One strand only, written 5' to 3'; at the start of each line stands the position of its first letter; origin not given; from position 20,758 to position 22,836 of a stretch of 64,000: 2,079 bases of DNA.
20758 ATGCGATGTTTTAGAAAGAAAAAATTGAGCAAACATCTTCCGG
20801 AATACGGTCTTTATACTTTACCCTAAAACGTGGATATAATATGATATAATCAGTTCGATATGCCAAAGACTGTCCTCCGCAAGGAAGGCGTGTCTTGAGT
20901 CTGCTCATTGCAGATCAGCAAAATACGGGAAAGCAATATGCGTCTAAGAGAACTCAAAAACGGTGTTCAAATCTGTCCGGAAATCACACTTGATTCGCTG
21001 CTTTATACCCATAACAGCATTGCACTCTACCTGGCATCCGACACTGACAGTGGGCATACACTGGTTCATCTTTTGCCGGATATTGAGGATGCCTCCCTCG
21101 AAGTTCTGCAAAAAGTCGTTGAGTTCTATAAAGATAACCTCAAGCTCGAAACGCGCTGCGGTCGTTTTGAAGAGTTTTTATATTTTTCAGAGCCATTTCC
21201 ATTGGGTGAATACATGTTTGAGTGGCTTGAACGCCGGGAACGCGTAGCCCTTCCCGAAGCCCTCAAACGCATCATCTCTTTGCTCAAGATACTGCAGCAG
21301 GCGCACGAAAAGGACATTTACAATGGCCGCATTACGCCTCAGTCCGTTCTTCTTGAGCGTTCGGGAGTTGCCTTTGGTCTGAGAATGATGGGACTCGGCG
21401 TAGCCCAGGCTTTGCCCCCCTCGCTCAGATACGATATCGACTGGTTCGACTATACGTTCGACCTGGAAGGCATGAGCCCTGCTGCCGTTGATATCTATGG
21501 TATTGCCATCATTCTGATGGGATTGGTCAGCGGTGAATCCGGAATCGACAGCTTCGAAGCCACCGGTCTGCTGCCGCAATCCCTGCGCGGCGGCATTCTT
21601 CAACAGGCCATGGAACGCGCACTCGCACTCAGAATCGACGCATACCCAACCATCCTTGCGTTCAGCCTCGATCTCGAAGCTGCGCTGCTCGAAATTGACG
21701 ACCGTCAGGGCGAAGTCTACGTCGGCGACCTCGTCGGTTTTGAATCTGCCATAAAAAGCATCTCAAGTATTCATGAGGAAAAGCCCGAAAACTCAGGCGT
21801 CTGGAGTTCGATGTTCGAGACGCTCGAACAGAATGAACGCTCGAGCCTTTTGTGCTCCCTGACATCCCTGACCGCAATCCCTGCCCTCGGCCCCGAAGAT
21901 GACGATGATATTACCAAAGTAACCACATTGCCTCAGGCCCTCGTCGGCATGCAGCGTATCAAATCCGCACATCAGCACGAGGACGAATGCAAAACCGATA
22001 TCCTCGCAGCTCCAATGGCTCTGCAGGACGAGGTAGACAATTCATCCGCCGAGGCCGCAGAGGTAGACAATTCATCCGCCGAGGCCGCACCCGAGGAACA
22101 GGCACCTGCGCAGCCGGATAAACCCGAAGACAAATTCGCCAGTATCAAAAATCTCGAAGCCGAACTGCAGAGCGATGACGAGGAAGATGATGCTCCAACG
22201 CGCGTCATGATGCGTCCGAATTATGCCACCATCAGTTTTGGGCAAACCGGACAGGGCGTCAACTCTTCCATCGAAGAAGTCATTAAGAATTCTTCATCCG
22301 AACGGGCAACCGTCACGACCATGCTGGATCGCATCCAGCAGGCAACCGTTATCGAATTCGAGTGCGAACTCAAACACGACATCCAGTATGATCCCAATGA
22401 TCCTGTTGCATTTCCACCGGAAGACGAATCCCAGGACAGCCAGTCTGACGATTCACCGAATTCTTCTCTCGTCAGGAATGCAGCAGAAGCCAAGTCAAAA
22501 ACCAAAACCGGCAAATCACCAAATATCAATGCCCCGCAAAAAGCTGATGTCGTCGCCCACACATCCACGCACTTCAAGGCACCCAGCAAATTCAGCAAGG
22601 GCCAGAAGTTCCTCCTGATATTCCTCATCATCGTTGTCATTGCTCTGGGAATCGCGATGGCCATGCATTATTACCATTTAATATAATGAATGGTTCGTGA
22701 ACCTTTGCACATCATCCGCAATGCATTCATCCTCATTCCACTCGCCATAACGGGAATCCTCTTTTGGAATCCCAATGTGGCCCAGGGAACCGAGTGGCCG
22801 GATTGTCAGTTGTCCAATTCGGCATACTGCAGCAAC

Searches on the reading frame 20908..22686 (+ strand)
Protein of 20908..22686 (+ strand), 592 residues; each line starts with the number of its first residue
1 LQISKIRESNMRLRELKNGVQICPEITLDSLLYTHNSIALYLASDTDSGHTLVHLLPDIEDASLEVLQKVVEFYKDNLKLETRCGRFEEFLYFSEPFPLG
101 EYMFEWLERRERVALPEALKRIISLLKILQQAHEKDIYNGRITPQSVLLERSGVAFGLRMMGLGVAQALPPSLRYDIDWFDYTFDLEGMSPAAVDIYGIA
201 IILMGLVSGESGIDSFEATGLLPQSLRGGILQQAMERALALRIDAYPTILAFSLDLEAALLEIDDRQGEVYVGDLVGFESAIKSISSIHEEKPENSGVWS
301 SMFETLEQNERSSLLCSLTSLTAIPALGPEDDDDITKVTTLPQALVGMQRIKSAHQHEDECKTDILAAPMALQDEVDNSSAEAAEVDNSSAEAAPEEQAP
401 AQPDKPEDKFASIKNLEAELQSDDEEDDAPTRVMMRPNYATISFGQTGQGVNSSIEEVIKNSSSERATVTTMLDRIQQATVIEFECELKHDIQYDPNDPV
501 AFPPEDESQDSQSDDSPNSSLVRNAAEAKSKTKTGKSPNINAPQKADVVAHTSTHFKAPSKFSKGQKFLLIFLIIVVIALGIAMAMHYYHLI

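Call 50: search_protein_families(library=pfam, proteins=[window:20908-22686:+], max_evalue=0.0001)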
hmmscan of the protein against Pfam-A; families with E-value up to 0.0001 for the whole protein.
window:20908-22686:+ (592 aa): 0 families

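Call 62: search_protein_families(library=padloc, proteins=[window:20908-22686:+], max_evalue=0.001)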
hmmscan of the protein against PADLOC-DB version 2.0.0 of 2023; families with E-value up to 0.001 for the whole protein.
window:20908-22686:+ (592 aa): 4 families
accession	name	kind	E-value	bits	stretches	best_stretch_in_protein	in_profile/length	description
PDLC04063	PD-T4-6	-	0.00021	18.2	1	97-152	100-155/564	-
PDLC04042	PD-T4-6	-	0.00031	18.5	0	100-167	93-157/292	-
PDLC04046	PD-T4-6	-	0.00031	18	1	99-154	99-154/427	-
PDLC03920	MkoA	-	0.00057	16.3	0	105-207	110-221/1112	-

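Call 79: search_solved_structures(query=window:20908-22686:+, max_evalue=0.1)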
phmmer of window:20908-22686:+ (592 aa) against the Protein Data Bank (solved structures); distinct sequences matched with E-value up to 0.1: 2.
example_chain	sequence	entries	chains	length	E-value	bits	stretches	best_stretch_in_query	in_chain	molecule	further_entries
4czu_A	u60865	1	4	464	0.053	15.5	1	90-178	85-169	CBL-INTERACTING SERINE/THREONINE-PROTEIN KINASE 23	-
4czt_A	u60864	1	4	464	0.095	14.7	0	90-176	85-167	CBL-INTERACTING SERINE/THREONINE-PROTEIN KINASE 23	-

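Call 83: search_protein_families(library=pfam, proteins=[window:20908-22686:+], max_evalue=0.01)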
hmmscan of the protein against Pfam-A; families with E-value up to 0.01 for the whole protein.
window:20908-22686:+ (592 aa): 0 families
